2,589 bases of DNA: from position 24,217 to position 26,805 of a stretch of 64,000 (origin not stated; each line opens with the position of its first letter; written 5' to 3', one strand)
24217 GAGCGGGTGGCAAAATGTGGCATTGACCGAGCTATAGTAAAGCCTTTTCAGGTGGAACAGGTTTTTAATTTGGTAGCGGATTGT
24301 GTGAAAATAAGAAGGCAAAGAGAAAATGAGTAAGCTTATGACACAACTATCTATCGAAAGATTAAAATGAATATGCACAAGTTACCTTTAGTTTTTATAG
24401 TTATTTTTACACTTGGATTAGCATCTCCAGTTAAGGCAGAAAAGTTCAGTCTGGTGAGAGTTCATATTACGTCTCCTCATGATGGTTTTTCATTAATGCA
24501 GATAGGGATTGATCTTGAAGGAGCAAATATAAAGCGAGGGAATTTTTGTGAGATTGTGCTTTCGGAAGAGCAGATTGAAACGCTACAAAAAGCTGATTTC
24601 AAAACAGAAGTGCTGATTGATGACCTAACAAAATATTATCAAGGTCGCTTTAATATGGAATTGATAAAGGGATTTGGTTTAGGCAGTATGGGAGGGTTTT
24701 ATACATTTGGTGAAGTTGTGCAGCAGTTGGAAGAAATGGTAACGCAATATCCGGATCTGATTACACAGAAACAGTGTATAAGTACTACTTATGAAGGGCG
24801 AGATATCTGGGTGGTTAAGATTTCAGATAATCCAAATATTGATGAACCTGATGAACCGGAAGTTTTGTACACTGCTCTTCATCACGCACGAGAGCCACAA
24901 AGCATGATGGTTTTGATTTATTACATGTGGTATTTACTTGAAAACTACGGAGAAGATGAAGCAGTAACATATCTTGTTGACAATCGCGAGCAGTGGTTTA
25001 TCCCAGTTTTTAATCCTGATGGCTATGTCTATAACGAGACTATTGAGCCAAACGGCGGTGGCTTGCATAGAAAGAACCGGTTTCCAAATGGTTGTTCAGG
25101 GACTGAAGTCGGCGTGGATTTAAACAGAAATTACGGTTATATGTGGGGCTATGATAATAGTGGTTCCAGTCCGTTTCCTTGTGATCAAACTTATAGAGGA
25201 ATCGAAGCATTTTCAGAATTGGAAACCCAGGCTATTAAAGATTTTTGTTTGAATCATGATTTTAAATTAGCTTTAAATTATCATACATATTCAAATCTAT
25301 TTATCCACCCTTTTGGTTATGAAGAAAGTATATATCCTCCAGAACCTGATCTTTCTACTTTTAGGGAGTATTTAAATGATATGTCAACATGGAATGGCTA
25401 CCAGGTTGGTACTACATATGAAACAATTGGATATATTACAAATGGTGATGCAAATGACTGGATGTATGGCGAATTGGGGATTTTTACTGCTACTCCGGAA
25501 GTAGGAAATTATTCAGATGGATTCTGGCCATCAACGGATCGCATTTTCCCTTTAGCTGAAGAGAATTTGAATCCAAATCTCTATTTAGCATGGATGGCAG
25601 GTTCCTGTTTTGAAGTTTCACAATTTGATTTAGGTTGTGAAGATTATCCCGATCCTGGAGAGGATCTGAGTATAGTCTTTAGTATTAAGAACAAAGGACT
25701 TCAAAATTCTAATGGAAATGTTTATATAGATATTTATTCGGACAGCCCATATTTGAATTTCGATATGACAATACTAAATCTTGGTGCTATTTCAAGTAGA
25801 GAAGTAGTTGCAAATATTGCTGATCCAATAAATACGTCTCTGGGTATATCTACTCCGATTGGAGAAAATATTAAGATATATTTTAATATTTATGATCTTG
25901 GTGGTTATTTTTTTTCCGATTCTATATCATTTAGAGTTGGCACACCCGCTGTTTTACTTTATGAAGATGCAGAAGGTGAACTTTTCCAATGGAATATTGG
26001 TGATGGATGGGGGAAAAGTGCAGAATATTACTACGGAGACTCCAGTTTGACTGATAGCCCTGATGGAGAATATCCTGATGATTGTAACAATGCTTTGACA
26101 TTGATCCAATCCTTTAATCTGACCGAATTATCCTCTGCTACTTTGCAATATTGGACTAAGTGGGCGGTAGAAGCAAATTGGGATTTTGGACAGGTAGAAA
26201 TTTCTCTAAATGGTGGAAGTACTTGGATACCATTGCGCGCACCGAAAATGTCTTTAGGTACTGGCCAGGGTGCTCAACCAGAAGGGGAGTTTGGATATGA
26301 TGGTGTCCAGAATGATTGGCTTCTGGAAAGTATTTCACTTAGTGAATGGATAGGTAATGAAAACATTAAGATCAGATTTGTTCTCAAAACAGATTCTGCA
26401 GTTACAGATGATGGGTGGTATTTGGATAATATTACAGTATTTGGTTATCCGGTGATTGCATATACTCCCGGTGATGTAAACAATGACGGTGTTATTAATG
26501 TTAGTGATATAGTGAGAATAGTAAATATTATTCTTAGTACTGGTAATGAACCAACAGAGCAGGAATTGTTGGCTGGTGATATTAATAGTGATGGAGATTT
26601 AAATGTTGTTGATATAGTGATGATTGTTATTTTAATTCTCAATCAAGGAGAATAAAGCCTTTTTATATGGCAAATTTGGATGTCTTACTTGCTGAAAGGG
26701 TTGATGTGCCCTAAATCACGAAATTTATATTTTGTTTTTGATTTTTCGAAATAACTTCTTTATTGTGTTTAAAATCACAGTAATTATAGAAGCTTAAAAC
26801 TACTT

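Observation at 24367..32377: Two paralogous M14 carboxypeptidases with terminal dockerins and no T9SS signal flank a T9SS cargo gene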

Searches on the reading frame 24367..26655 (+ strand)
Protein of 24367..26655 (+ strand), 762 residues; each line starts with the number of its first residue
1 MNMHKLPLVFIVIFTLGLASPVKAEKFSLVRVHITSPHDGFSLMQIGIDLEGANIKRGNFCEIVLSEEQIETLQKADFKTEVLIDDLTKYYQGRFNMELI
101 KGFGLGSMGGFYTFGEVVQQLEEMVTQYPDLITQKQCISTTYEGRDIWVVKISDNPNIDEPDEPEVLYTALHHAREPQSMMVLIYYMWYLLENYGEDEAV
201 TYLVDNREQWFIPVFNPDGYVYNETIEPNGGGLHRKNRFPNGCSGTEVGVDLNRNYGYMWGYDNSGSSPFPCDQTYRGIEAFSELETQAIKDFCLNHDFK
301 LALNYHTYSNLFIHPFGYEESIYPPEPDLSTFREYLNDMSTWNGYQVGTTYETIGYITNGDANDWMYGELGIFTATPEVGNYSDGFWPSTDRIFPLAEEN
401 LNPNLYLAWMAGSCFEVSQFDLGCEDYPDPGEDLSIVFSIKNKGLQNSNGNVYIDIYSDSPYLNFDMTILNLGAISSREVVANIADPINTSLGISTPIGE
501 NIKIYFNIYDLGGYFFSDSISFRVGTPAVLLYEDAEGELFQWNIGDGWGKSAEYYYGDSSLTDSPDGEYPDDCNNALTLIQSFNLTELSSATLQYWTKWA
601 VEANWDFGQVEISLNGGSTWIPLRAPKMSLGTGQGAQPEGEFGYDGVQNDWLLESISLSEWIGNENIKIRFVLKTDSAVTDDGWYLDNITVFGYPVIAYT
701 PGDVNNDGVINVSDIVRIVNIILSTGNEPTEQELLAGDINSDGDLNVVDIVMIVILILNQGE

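Call 3: search_protein_families(library=pfam, proteins=[window:24367-26655:+], max_evalue=0.01)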
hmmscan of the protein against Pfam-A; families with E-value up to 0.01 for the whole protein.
window:24367-26655:+ (762 aa): 4 families
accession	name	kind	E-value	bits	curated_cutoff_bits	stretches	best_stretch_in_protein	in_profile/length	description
PF00246.29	Peptidase_M14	-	9e-66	222.8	21.6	1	118-402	2-285/286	Zinc carboxypeptidase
PF20773.4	InhA-like_MAM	-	1.1e-15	58.1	26.9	1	571-691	47-162/191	Immune inhibitor A-like, MAM domain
PF00404.24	Dockerin_1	-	6.3e-09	36.3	22.9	1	701-753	1-52/57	Dockerin type I domain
PF21471.3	Reelin_subrepeat-B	-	0.0036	17.5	27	1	609-691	61-126/127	Reelin subrepeat B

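Call 4: search_protein_families(library=ncbifam, proteins=[window:24367-26655:+], max_evalue=0.01)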
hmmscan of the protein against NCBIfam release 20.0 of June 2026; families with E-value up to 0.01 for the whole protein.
window:24367-26655:+ (762 aa): 2 families
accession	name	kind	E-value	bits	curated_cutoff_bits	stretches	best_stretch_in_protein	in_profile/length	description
NF038111.1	rhom_dep_M36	equivalog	2.3e-10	38.6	1700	1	586-691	1049-1163/1315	rhombosortase-dependent M36 family metallopeptidase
NF038112.1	myxo_dep_M36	subfamily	0.00012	19.4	1500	1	594-696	1052-1171/1604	myxosortase-dependent M36 family metallopeptidase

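Call 9: find_homologous_proteins(query=window:24367-26655:+, max_evalue=1e-10)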
Query window:24367-26655:+ (762 aa): 7982 proteins with E <= 1e-10 among 8000 candidates; the best 120 are listed.
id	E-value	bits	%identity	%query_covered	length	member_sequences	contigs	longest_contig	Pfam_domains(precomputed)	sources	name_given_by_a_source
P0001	0.0e+0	1782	100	100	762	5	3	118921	PF00246.30,PF00404.25,PF20773.6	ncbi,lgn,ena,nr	ncbi:MAG: immune inhibitor A [Candidatus Marinimicrobia bacterium]|nr:immune inhibitor A [Candidatus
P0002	0.0e+0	1015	58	99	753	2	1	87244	PF00246.30,PF00404.25,PF20773.6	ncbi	-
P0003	8.2e-222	757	46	99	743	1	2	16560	PF00246.30,PF00404.25,PF20773.6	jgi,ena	-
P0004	2.8e-219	748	46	98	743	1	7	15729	PF00246.30,PF00404.25,PF20773.6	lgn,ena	-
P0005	7.2e-202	691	46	96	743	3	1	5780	PF00246.30,PF00404.25,PF20773.6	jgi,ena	-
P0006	4.2e-201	688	46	97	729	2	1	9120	PF00246.30,PF00404.25,PF20773.6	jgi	jgi:hypothetical protein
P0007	1.7e-200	686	46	99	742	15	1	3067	PF00246.30,PF00404.25,PF20773.6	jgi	jgi:carboxypeptidase T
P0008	3.4e-200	685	48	93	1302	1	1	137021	PF00246.30,PF20773.6,PF18962.8,PF13860.13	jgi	-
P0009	3.4e-200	685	48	93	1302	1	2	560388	PF00246.30,PF20773.6,PF18962.8,PF13860.13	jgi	-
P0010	1.8e-199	683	46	99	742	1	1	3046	PF00246.30,PF00404.25,PF20773.6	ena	-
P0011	3.4e-199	682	45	99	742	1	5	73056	PF00246.30,PF00404.25,PF20773.6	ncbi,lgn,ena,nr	ncbi:MAG: immune inhibitor A [Candidatus Marinimicrobia bacterium]|nr:immune inhibitor A [Candidatus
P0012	8.1e-199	681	48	92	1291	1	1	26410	PF00246.30,PF20773.6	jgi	-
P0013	1.3e-196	673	46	98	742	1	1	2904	PF00246.30,PF00404.25,PF20773.6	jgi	jgi:hypothetical protein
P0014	1.4e-196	673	45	98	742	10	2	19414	PF00246.30,PF00404.25,PF20773.6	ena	-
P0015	3.0e-196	672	45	98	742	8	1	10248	PF00246.30,PF00404.25,PF20773.6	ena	-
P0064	3.6e-179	616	42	96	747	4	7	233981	PF00246.30,PF20773.6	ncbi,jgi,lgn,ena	-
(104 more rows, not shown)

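Call 47: find_encoding_contigs(protein=P0002, flank=10000, max_places=2)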
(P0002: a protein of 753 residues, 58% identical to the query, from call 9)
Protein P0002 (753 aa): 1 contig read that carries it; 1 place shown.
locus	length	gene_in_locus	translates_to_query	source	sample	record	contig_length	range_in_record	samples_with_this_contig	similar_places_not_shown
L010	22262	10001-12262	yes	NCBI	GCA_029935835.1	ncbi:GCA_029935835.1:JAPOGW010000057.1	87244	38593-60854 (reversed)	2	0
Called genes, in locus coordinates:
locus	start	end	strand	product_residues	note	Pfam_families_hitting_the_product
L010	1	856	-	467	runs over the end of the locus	PF01547:SBP_bac_1, PF13416:SBP_bac_8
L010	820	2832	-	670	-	PF16328:DUF4961 (weak), PF16396:DUF5005, PF13810:DUF4185, PF13860:FlgD_ig (faint)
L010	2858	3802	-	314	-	-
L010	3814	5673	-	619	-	-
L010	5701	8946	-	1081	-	PF13620:CarboxypepD_reg, PF13715:CarbopepD_reg_2, PF07715:Plug, PF25183:OMP_b-brl_4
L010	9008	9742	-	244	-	PF00392:GntR, PF07729:FCD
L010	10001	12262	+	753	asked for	PF00246:Peptidase_M14, PF20773:InhA-like_MAM, PF00404:Dockerin_1 (weak)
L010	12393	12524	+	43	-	-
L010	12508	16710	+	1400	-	PF13715:CarbopepD_reg_2 (faint), PF13620:CarboxypepD_reg (weak), PF20598:DUF6795 (faint), PF08308:PEGA (faint), PF13620:CarboxypepD_reg, PF13860:FlgD_ig (weak), PF18962:Por_Secre_tail (weak)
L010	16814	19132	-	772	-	-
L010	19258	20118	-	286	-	PF01734:Patatin, PF19890:DUF6363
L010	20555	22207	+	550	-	PF07690:MFS_1, PF00854:PTR2, PF07690:MFS_1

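Call 48: find_encoding_contigs(protein=P0011, flank=10000, max_places=1)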
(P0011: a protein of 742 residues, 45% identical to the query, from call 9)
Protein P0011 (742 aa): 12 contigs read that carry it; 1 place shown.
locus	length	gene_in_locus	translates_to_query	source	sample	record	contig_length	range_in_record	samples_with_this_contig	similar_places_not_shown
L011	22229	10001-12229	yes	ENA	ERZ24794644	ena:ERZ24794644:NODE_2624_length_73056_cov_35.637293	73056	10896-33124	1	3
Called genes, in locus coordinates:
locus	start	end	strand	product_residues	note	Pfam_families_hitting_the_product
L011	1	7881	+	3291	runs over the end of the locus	PF17803:Cadherin_4, PF17892:Cadherin_5, PF17963:Big_9, PF17803:Cadherin_4, PF17892:Cadherin_5, PF17963:Big_9, PF17803:Cadherin_4, PF17892:Cadherin_5, +6 more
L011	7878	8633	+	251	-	-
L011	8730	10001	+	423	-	PF04371:PAD_porph, PF00404:Dockerin_1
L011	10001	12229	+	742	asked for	PF00246:Peptidase_M14, PF20773:InhA-like_MAM, PF00404:Dockerin_1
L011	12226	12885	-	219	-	PF02568:ThiI (faint), PF06508:QueC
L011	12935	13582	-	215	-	PF04055:Radical_SAM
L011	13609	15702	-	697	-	-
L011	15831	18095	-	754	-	PF16656:Pur_ac_phosph_N, PF00149:Metallophos, PF00404:Dockerin_1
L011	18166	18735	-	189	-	PF05988:DUF899, PF08534:Redoxin (weak), PF00578:AhpC-TSA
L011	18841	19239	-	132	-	PF07681:DoxX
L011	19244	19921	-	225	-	PF00440:TetR_N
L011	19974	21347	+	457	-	PF00171:Aldedh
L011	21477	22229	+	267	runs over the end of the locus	-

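Call 49: find_encoding_contigs(protein=P0064, flank=10000, max_places=1)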
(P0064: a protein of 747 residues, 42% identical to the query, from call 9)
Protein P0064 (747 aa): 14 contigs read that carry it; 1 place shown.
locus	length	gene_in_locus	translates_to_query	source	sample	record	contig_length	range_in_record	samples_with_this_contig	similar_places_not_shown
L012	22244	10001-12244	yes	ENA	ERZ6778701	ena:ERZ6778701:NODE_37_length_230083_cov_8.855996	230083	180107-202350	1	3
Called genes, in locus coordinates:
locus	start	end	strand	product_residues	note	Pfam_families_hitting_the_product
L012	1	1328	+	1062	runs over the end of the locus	PF03219:TLC, PF13646:HEAT_2 (faint), PF00027:cNMP_binding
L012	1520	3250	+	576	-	PF00115:COX1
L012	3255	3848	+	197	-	PF00510:COX3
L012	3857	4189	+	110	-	PF03626:COX4_pro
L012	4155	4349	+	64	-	-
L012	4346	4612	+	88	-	-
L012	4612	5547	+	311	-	PF00116:COX2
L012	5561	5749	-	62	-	-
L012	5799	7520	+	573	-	PF02628:COX15-CtaA, PF01040:UbiA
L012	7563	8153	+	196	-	PF02630:SCO1-SenC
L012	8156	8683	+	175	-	PF04238:DUF420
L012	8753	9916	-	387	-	-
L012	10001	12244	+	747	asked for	PF00246:Peptidase_M14, PF20773:InhA-like_MAM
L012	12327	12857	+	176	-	PF00571:CBS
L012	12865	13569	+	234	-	-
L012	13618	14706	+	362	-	-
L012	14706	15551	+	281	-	PF00753:Lactamase_B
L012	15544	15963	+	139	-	PF03745:DUF309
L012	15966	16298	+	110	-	-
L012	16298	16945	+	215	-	PF00730:HhH-GPD, PF00633:HHH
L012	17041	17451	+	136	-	PF01242:PTPS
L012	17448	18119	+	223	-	PF02592:Vut_1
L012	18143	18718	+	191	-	PF01227:GTP_cyclohydroI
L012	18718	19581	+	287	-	PF01261:AP_endonuc_2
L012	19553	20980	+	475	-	PF00890:FAD_binding_2 (faint), PF01134:GIDA (faint), PF03486:HI0933_like (faint), PF07992:Pyr_redox_2, PF12831:FAD_oxidored (weak), PF13738:Pyr_redox_3, PF00070:Pyr_redox, PF02852:Pyr_redox_dim, +1 more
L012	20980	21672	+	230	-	PF21948:LplA-B_cat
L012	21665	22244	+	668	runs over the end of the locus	PF00676:E1_dh, PF02779:Transket_pyr, PF02780:Transketolase_C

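Call 74: search_solved_structures(query=window:24367-26655:+, max_evalue=1e-10, show_alignments=1)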
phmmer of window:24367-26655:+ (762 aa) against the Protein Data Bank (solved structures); distinct sequences matched with E-value up to 1e-10: 51.
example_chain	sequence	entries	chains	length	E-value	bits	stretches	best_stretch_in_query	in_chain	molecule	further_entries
3v38_A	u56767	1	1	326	4.3e-59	203.6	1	109-413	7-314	Carboxypeptidase T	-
6f6q_A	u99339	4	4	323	5.8e-59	203.2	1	109-413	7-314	Carboxypeptidase T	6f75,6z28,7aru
1obr_A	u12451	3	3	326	8.2e-59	202.7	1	109-413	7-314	CARBOXYPEPTIDASE T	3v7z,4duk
3qnv_A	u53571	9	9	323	1.1e-58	202.3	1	109-413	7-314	Carboxypeptidase T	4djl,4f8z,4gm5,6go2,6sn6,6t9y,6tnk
7aqp_A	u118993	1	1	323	1.4e-58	201.9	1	109-413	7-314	Carboxypeptidase T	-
8qvo_A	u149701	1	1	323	3.1e-58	200.8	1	109-413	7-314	Carboxypeptidase T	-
6f79_A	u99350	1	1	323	5.7e-58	199.9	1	109-413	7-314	Carboxypeptidase T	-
4iav_A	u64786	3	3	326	2.6e-56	194.4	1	109-413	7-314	Carboxypeptidase T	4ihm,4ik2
3prt_A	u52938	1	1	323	3.4e-56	194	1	109-413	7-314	Carboxypeptidase T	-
4a94_A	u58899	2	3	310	4.5e-33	117.6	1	108-400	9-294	CARBOXYPEPTIDASE A4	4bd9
2bo9_A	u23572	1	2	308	4.7e-33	117.5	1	108-400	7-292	CARBOXYPEPTIDASE A4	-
2pcu_A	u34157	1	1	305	4.8e-33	117.5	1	108-400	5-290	Carboxypeptidase A4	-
2boa_A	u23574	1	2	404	7.5e-33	116.8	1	107-400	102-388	CARBOXYPEPTIDASE A4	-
1hdu_A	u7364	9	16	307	1.8e-32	115.6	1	110-400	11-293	CARBOXYPEPTIDASE A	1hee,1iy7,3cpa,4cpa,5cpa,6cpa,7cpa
1bav_A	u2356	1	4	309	1.8e-32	115.6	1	110-400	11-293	CARBOXYPEPTIDASE A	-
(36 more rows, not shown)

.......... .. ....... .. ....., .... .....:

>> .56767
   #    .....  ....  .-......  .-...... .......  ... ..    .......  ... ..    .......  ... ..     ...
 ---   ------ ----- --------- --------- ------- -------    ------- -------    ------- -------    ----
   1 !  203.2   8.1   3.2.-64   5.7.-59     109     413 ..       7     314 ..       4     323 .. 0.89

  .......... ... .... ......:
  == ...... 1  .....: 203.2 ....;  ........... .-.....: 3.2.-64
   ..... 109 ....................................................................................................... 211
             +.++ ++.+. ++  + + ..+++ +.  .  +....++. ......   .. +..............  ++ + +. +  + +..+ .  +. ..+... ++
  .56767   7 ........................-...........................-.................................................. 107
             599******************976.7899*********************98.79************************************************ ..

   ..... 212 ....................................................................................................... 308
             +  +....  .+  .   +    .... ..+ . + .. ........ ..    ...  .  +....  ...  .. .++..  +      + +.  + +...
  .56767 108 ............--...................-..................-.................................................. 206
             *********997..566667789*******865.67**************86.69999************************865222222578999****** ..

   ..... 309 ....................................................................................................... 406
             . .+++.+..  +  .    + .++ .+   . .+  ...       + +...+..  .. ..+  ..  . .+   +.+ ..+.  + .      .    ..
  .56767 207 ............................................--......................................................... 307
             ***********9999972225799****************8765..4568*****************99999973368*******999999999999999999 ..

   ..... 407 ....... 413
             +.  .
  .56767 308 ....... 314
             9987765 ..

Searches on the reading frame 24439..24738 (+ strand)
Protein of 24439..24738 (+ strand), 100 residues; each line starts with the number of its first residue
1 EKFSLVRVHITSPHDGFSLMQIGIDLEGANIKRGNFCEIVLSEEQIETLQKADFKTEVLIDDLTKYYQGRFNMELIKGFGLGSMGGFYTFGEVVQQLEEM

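Call 13: search_protein_families(library=pfam, proteins=[window:24439-24738:+], max_evalue=10)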
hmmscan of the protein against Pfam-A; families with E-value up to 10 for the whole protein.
seq(100 aa): 1 family
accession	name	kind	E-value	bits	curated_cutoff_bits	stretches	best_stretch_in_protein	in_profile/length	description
PF02252.23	PA28_C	-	0.085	13.1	20.9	1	4-71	13-80/145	Proteasome activator PA28, C-terminal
